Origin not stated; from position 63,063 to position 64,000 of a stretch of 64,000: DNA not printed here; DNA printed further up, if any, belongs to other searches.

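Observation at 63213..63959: Phage-encoded single-domain Clp/Hsp100 D1-type AAA+ ATPase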

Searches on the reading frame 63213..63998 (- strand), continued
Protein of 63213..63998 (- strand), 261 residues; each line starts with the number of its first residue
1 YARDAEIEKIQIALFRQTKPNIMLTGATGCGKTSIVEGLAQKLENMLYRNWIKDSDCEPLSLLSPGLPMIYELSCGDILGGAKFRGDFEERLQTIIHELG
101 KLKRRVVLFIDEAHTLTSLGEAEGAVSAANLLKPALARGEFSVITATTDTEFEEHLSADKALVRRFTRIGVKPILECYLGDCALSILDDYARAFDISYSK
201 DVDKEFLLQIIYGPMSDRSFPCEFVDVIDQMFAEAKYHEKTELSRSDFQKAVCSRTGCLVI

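Call 53: find_related_loci(query=A1, collection=viral_contigs, flank=4000)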
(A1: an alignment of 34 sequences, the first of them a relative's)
Query A1 (301 aa) in viral_contigs; peptide patterns used: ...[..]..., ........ (x = any residue, [..] = any of these).
600 stretches matched a pattern (row limit reached: there are more); 590 encode a relative of the query (tblastn E <= 1e-3); the best 80 are kept; 80 distinct loci.
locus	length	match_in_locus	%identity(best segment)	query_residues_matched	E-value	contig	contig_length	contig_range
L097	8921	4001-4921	57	1-301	4e-112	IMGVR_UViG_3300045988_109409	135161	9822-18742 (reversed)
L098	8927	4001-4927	54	1-301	2e-103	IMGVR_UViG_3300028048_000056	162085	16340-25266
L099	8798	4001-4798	40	14-292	6e-54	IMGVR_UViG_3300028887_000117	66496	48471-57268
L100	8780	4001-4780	37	18-292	6e-48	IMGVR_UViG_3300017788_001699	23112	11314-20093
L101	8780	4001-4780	37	18-292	3e-47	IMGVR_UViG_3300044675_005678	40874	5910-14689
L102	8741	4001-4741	38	15-276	1e-46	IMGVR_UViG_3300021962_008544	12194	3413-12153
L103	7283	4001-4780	36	18-292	9e-47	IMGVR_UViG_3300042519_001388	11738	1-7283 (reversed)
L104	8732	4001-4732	38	18-276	2e-46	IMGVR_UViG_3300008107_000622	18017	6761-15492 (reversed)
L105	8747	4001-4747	37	18-281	9e-46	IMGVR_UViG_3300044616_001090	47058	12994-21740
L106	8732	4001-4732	37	18-276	1e-45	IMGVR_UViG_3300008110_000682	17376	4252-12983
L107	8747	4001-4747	36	18-281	1e-45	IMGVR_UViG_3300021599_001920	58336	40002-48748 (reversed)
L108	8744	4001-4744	37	18-280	3e-45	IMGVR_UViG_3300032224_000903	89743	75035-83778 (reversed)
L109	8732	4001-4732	39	18-276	4e-45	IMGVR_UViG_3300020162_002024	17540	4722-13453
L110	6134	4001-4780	37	18-292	2e-45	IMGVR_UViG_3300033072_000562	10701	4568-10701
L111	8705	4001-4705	38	21-269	7e-45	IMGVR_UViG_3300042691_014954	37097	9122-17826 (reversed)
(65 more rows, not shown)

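Call 58: search_protein_families(library=pfam, proteins=[L097:3544-3981:+, L098:3555-3986:+, L099:3674-4858:+, L099:2643-2933:+, L099:5085-5435:+, L009:7697-8014:+, L015:5226-5489:+, L013:754-1452:+], max_evalue=0.01)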
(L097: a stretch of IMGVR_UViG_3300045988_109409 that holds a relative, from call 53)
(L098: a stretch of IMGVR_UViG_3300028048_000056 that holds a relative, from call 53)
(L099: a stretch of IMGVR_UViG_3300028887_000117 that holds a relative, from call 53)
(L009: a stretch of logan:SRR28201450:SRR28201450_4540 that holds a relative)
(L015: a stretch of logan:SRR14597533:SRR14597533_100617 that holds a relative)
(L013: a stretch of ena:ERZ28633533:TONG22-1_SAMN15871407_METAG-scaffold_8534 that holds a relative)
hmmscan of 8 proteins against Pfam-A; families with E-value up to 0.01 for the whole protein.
L097:3544-3981:+ (145 aa): 2 families
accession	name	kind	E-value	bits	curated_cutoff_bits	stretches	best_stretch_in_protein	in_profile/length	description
PF08719.17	NADAR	-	5.5e-29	101.9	35.1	1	10-140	8-163/163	NADAR domain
PF08010.17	Phage_30_3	-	0.00013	22.3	36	1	14-66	6-58/138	Bacteriophage protein GP30.3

L098:3555-3986:+ (143 aa): 2 families
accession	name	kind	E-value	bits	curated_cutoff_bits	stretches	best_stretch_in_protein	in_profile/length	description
PF08719.17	NADAR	-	7.7e-28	98.2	35.1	1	7-138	7-163/163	NADAR domain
PF08010.17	Phage_30_3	-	3.9e-05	23.9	36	1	12-64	6-58/138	Bacteriophage protein GP30.3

L099:3674-4858:+ (394 aa): 11 families
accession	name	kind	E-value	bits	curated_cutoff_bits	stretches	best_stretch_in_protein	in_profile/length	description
PF00004.35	AAA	-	1.8e-11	45.1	21.2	1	159-294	2-126/131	ATPase family associated with various cellular activities (AAA)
PF13191.12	AAA_16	-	7.5e-08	33.5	32.6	1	136-200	2-80/167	AAA ATPase domain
PF17871.7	AAA_lid_9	-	9.4e-06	25.9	22.8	1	302-385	3-85/104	AAA lid domain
PF01637.24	ATPase_2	-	1.2e-05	25.6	33.2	1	137-317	2-199/225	ATPase domain predominantly from Archaea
PF05621.17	TniB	-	1.7e-05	24.8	22.4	0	213-300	105-188/189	Bacterial TniB protein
PF07728.20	AAA_5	-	0.0023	18.4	22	1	158-242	2-79/139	AAA domain (dynein-related subfamily)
PF12775.13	AAA_7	-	0.0046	17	25.8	0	152-239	30-110/181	P-loop containing dynein motor region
PF13401.12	AAA_22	-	0.0049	17.6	27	0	153-242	2-97/130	AAA domain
PF01695.23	IstB_IS21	-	0.0064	16.5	24.1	1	138-178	75-115/238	IstB-like ATP binding protein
PF13173.12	AAA_14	-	0.0069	16.8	27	0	158-245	5-78/129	AAA domain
PF20720.3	nSTAND3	-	0.0072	16.5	27.2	0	154-182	16-44/155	Novel STAND NTPase 3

L099:2643-2933:+ (96 aa): 0 families

L099:5085-5435:+ (116 aa): 0 families

L009:7697-8014:+ (105 aa): 2 families
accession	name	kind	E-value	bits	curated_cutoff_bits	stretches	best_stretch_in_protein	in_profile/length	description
PF14354.12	Lar_restr_allev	-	0.00023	21.8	28.6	1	24-82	3-57/58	Restriction alleviation protein Lar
PF15318.11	Bclt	-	0.0058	17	25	1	1-48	24-72/195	Putative Bcl-2 like protein of testis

L015:5226-5489:+ (87 aa): 0 families

L013:754-1452:+ (232 aa): 0 families

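Call 61: list_cluster_members(proteins=[P0002, P0037, P0003, P0060, P0127])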
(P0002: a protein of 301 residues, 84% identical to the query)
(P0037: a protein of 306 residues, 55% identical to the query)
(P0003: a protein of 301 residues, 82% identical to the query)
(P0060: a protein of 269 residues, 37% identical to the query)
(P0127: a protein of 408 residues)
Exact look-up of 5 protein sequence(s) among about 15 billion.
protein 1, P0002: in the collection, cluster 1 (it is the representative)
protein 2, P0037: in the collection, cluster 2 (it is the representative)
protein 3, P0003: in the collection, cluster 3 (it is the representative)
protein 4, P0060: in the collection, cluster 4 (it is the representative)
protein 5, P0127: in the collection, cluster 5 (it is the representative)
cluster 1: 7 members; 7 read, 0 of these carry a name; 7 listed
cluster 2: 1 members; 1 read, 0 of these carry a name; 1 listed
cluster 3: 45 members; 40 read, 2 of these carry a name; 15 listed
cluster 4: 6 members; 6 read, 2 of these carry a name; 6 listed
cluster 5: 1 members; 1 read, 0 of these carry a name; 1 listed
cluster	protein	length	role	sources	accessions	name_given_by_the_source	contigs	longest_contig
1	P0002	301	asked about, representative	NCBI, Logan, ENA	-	-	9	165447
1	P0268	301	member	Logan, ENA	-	-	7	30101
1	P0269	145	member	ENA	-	-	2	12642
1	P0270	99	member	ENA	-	-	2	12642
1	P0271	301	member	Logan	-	-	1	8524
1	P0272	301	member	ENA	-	-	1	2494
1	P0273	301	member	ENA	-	-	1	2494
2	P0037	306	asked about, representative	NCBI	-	-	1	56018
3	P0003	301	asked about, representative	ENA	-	-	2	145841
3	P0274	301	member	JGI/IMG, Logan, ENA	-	ATP-dependent Clp protease ATP-binding subunit ClpC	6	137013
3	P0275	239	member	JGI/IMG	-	ATP-dependent Clp protease ATP-binding subunit ClpA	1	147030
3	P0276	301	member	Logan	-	-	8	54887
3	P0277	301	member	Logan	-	-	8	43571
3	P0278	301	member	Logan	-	-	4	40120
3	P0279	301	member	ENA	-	-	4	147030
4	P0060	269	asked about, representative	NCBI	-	-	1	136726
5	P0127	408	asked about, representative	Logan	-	-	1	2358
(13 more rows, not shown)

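Call 68: search_protein_families(library=ncbifam, proteins=[P0001, L006:9571-10008:+], max_evalue=0.001)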
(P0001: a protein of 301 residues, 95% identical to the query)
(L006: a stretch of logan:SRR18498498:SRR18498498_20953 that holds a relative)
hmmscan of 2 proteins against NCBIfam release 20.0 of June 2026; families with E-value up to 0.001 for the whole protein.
P0001 (301 aa): 9 families
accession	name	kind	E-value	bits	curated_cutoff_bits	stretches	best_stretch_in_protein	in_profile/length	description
TIGR03346.1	chaperone_ClpB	equivalog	1.2e-50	172.8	1232.1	1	17-277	152-398/853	ATP-dependent chaperone ClpB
TIGR02639.1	ClpA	equivalog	1.3e-48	165.8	993.15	1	19-288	166-425/734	ATP-dependent Clp protease ATP-binding subunit ClpA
TIGR03345.1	VI_ClpV1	equivalog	1.3e-46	159.3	884.95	1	17-274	166-409/852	type VI secretion system ATPase TssH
NF008118.0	PRK10865.1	equivalog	1.2e-41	142.6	1417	1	20-272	160-398/857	ATP-dependent chaperone ClpB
NF033607.0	disagg_AAA_ClpG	exception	9.3e-38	129.7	1900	1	15-274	238-485/932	AAA family protein disaggregase ClpG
NF033606.1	heat_AAA_ClpK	exception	1.9e-37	128.6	1900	1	17-274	261-506/949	heat shock survival AAA family ATPase ClpK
NF008263.0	PRK11034.1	equivalog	5.5e-35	120.4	1350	1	21-277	169-411/758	ATP-dependent Clp protease ATP-binding subunit ClpA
TIGR02928.1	TIGR02928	subfamily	6.2e-06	25.3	181.3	1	30-89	7-70/366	orc1/cdc6 family replication initiation protein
TIGR03922.1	T7SS_EccA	equivalog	0.00049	18.8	466.65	0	63-208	316-444/557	type VII secretion AAA-ATPase EccA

L006:9571-10008:+ (145 aa): 2 families
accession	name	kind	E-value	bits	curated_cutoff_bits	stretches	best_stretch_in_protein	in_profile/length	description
TIGR02464.1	ribofla_fusion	equivalog_domain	1.5e-24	87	73.7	1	11-138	10-152/153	riboflavin biosynthesis intermediates N-glycosidase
NF053876.1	DS32_2_antiphage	equivalog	5.5e-17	61.5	240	1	11-143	18-160/181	NADAR family anti-phage protein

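Call 69: search_protein_families(library=padloc, proteins=[P0001, L006:9571-10008:+], max_evalue=0.001)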
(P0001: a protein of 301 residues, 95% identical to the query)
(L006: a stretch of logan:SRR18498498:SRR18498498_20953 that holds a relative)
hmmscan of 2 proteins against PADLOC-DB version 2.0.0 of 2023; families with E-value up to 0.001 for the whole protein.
P0001 (301 aa): 5 families
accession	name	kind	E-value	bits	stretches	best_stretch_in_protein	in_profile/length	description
PDLC04140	mad8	-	1.6e-07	29.1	1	57-83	25-51/314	mads_8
PDLC00914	TRIP13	-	1.5e-05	22.7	1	24-157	36-156/302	TRIP13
PDLC04232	IetA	-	5.1e-05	20.8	0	59-88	116-145/330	-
PDLC00268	PtuA1|PtuA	-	0.00015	19.3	1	48-88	17-54/411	AAA ATPase domain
PDLC00915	TRIP13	-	0.0006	17.3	0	62-104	66-108/302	TRIP13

L006:9571-10008:+ (145 aa): 1 family
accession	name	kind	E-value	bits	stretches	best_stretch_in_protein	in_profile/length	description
PDLC04643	PDC-M42C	-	2.5e-10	38.8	1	9-136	11-155/158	-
